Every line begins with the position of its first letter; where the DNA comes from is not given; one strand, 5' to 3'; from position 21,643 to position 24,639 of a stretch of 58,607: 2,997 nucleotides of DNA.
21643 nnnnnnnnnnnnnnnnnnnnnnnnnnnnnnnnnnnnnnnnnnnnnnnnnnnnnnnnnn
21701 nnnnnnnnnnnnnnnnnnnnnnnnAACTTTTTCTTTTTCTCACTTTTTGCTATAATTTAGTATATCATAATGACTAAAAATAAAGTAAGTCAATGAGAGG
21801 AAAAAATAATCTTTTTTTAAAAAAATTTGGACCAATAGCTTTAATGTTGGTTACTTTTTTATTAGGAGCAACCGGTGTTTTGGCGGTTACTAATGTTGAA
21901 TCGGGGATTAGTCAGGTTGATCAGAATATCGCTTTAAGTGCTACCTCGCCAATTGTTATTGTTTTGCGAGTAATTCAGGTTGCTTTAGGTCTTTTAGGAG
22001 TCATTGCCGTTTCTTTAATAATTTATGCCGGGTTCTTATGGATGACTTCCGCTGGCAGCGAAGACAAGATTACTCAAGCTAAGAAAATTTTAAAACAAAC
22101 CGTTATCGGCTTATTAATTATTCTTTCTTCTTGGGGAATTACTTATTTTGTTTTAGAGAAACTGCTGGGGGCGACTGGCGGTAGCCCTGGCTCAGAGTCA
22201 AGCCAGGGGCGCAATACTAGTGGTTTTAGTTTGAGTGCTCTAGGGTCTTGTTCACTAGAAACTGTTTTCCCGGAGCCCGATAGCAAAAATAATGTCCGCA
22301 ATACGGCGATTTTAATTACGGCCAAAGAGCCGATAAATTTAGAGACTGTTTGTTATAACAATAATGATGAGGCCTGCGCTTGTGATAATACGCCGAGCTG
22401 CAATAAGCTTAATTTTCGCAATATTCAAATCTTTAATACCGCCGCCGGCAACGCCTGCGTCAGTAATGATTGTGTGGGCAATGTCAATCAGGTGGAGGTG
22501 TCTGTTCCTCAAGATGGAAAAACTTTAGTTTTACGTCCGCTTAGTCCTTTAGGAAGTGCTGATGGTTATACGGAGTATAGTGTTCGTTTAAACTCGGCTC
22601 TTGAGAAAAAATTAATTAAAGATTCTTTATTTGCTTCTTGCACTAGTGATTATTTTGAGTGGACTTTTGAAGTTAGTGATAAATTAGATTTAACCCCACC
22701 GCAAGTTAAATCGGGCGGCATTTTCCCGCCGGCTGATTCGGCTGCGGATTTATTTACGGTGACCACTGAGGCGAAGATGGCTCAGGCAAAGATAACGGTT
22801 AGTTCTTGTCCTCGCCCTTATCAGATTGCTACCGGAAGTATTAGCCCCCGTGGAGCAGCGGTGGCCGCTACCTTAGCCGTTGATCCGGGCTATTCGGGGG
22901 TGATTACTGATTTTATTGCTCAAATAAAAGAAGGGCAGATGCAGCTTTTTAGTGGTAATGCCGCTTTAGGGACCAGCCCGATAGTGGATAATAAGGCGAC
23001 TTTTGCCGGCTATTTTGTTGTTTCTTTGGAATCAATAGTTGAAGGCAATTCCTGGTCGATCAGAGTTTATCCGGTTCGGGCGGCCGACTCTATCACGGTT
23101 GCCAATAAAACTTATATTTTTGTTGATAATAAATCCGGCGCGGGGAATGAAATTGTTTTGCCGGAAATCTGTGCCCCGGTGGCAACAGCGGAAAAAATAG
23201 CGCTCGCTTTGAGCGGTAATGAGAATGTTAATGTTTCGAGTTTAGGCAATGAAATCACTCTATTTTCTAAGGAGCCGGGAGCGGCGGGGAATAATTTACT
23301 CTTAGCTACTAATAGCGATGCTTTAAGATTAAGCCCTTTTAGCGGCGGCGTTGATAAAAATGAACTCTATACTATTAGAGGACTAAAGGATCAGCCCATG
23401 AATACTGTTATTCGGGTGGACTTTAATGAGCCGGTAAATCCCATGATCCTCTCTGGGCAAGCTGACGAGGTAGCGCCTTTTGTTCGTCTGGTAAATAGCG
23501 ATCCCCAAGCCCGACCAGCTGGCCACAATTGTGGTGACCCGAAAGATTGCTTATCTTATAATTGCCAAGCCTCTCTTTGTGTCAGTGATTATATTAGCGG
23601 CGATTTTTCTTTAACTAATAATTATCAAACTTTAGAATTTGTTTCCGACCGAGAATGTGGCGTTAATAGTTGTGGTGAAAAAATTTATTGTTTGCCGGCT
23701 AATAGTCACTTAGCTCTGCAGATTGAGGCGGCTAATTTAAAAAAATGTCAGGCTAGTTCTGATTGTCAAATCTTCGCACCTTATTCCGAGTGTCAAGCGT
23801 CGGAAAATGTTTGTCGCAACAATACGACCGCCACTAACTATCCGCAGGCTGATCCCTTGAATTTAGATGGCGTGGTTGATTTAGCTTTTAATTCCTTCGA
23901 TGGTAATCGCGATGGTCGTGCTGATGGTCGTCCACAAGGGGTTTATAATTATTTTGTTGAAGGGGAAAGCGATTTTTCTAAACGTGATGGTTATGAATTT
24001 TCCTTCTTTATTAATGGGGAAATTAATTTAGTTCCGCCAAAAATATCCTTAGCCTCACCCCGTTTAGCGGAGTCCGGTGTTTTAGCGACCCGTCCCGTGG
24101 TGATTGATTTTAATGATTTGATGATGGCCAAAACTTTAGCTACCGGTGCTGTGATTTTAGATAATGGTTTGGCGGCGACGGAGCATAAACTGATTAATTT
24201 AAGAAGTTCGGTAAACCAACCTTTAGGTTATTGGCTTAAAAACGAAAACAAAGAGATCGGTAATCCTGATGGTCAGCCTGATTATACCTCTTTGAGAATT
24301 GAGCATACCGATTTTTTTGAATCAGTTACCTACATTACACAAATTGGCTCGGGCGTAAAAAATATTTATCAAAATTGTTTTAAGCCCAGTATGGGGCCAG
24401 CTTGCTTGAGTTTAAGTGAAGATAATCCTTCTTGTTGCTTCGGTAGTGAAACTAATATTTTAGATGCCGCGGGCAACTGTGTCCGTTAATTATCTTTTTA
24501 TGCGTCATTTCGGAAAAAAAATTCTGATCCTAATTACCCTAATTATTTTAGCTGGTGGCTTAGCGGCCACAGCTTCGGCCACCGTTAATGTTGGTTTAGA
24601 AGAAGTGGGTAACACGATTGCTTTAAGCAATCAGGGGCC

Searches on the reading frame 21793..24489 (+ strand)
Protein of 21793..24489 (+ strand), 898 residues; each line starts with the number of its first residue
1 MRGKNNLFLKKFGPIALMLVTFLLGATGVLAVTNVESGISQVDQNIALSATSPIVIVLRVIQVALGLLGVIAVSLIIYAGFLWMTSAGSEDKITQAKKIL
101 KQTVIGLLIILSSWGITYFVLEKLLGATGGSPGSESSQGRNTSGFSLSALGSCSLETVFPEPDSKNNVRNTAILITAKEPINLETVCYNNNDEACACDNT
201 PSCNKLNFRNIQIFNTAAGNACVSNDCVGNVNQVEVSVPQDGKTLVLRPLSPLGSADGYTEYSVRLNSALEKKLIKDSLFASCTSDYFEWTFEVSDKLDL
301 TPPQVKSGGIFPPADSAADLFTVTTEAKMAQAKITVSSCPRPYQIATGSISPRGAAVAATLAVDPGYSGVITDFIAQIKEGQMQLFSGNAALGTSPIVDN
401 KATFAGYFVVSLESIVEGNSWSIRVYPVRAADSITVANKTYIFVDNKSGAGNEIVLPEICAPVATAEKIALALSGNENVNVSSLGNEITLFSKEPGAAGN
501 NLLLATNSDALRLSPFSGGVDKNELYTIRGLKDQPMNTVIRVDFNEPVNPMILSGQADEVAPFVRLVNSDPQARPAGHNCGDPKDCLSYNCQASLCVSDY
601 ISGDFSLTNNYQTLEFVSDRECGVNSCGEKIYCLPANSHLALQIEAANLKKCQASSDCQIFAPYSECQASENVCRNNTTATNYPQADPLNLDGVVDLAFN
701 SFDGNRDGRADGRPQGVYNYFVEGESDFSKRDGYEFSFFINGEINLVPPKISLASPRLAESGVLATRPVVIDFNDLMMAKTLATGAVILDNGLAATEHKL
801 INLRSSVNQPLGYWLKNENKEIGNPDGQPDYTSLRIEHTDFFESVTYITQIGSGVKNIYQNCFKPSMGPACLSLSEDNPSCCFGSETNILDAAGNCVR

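Call 7: search_protein_families(library=pfam, proteins=[window:21793-24489:+], max_evalue=0.01)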
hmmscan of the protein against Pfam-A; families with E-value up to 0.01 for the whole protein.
window:21793-24489:+ (898 aa): 3 families
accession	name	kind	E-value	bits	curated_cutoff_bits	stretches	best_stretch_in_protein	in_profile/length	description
PF18895.5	T4SS_pilin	-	3.9e-08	33.7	26.6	1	59-120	11-71/71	Type IV secretion system pilin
PF13205.12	Big_5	-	4e-05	24.7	23.6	0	748-790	4-46/105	Bacterial Ig-like domain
PF12260.14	PIP49_C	-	0.0068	16.5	25.2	1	648-683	122-156/189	Protein-kinase domain of FAM69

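Call 65: search_protein_families(library=ncbifam, proteins=[window:21793-24489:+], max_evalue=0.01)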
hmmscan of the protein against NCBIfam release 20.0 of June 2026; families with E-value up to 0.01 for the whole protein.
window:21793-24489:+ (898 aa): 1 family
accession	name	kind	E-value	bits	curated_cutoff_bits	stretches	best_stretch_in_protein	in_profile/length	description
NF045849.1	ICE_MMCAP2_0565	equivalog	1.7e-07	30.8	40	1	60-121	16-77/80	Mbov_0395 family pilin-like conjugal transfer protein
